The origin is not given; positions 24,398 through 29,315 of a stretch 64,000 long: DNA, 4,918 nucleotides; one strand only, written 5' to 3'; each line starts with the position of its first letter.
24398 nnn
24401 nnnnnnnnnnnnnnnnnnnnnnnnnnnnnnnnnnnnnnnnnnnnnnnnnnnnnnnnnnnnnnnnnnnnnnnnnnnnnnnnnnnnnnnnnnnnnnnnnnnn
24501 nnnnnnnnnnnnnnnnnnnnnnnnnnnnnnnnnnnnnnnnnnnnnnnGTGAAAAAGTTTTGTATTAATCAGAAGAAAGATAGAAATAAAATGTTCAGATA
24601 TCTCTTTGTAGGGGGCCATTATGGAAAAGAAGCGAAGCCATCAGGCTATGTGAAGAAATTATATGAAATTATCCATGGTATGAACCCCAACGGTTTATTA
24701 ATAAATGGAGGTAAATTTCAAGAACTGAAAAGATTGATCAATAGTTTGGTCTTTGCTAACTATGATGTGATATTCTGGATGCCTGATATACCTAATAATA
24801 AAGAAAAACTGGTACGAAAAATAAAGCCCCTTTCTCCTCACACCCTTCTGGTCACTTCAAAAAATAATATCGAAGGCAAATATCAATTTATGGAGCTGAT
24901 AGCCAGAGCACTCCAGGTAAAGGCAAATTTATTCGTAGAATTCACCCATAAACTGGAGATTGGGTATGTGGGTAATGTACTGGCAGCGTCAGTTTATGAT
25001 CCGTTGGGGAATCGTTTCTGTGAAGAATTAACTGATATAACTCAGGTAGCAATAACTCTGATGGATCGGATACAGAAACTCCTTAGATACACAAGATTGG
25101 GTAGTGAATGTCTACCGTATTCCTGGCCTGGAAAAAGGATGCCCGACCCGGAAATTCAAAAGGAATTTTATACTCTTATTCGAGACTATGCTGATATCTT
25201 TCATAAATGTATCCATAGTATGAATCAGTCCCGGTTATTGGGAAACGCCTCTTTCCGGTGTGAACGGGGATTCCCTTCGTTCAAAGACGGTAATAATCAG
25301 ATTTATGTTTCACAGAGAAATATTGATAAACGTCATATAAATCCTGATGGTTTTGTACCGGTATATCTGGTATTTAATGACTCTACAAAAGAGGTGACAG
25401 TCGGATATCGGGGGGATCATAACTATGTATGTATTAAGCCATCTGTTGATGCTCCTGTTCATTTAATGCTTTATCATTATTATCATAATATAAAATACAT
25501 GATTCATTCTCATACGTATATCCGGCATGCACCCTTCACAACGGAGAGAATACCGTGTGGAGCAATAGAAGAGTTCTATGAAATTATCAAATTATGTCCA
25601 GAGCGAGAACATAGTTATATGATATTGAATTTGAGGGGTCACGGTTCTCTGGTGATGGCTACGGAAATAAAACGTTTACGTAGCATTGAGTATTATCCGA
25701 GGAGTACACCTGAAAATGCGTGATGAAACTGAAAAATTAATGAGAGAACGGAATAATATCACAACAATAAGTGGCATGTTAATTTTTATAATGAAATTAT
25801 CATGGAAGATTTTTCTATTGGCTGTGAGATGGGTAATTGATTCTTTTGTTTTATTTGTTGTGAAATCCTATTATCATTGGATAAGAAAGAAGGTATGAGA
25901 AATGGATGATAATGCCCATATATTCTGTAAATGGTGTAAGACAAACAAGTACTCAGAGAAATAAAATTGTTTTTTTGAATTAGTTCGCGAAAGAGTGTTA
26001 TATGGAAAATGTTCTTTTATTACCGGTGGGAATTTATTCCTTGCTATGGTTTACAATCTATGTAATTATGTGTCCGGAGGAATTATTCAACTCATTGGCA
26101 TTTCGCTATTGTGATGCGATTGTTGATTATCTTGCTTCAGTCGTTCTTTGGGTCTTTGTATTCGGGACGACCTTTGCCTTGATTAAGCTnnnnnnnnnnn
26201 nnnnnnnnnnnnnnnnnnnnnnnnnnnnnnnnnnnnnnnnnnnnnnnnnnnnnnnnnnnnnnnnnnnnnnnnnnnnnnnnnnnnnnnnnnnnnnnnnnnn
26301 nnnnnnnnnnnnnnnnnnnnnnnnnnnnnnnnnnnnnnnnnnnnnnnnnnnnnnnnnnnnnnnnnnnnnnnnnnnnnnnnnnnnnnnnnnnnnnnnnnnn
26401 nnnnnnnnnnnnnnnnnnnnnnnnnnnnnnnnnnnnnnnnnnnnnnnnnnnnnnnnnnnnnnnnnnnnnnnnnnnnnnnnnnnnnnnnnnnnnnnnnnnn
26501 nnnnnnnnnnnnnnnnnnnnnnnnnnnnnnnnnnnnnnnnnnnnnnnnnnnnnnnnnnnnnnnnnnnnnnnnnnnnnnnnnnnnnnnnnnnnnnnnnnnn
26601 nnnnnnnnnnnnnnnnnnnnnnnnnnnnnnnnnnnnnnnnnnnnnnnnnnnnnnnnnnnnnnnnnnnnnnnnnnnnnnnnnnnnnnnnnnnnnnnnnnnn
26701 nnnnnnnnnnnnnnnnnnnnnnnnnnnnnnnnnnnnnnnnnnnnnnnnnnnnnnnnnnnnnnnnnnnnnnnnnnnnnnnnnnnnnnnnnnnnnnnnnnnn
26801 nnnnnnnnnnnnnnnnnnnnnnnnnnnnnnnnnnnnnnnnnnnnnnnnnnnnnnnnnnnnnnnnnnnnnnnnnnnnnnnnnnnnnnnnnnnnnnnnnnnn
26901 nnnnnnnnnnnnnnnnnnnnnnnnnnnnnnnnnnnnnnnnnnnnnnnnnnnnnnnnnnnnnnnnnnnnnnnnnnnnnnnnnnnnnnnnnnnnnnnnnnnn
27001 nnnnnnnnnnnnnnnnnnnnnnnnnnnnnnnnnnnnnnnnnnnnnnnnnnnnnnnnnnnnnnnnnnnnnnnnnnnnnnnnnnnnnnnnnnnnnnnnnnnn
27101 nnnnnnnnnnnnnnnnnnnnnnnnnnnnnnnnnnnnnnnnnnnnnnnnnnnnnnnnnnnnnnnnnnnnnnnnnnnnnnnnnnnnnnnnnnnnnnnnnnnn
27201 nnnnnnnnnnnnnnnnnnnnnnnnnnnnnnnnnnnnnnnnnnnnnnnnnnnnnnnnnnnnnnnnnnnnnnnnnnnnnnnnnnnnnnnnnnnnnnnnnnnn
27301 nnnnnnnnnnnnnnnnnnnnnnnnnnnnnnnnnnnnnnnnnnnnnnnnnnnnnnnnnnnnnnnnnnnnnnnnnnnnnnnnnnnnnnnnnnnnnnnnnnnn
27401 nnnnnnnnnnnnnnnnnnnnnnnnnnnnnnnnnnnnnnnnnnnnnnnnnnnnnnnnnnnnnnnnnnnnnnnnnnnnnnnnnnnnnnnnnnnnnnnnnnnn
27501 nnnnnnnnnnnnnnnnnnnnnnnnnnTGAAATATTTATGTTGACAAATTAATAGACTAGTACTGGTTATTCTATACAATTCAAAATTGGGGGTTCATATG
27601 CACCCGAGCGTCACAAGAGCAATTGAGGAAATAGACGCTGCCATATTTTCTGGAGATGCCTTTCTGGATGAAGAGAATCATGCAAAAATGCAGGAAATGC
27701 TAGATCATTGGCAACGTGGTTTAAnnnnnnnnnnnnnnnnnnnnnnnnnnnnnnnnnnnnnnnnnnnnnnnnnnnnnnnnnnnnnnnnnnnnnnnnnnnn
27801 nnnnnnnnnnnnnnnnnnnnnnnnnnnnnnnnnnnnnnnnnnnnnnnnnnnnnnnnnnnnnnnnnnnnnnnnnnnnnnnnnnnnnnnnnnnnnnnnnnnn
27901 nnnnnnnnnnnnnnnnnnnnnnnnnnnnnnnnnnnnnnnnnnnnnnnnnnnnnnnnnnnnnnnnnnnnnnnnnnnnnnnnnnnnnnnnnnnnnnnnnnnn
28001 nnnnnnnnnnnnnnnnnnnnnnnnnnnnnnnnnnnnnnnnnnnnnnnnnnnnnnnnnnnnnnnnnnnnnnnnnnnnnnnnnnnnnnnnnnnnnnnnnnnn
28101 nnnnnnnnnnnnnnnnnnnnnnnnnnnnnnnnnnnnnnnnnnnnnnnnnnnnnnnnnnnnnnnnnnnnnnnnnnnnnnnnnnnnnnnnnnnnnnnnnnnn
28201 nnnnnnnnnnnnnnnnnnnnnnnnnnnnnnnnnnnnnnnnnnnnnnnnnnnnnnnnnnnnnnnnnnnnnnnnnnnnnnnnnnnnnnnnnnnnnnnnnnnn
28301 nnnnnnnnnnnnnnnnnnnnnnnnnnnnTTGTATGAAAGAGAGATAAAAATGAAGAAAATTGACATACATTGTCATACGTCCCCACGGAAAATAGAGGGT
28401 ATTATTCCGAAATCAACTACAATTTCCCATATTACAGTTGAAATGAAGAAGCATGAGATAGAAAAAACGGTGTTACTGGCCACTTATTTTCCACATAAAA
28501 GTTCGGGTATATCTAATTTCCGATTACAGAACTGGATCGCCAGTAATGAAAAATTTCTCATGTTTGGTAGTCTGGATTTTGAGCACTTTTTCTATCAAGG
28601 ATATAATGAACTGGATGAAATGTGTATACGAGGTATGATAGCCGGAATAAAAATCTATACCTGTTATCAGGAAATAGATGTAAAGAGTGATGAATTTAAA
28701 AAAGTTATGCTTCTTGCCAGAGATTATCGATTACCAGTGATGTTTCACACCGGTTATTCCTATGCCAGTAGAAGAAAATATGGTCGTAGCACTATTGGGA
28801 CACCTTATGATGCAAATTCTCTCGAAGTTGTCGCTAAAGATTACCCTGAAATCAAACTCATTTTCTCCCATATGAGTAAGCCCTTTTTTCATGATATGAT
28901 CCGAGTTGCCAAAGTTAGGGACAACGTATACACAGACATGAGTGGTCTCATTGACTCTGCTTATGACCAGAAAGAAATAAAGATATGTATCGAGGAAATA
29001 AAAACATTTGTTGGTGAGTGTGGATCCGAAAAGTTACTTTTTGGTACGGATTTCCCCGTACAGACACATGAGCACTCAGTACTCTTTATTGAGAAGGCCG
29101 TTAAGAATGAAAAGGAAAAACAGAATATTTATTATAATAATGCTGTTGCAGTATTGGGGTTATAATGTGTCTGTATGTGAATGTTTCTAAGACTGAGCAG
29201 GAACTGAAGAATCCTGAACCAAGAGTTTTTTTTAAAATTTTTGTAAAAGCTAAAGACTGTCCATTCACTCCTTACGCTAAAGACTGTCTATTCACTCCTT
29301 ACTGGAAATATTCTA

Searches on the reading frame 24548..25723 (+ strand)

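Call 93: search_protein_families(library=pfam, proteins=[window:24548-25723:+], max_evalue=0.001)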
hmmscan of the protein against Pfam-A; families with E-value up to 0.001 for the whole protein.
window:24548-25723:+ (391 aa): 1 family
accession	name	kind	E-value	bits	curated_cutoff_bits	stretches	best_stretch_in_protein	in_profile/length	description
PF00596.27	Aldolase_II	-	1.4e-06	28.8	22.2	1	226-323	15-92/183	Class II Aldolase and Adducin N-terminal domain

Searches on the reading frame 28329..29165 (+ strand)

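Call 93: search_protein_families(library=pfam, proteins=[window:28329-29165:+], max_evalue=0.001)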
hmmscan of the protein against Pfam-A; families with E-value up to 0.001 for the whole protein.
window:28329-29165:+ (278 aa): 1 family
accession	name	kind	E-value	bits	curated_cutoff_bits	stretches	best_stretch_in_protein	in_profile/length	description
PF04909.20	Amidohydro_2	-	2.3e-21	77.3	26.4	1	94-278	97-289/289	Amidohydrolase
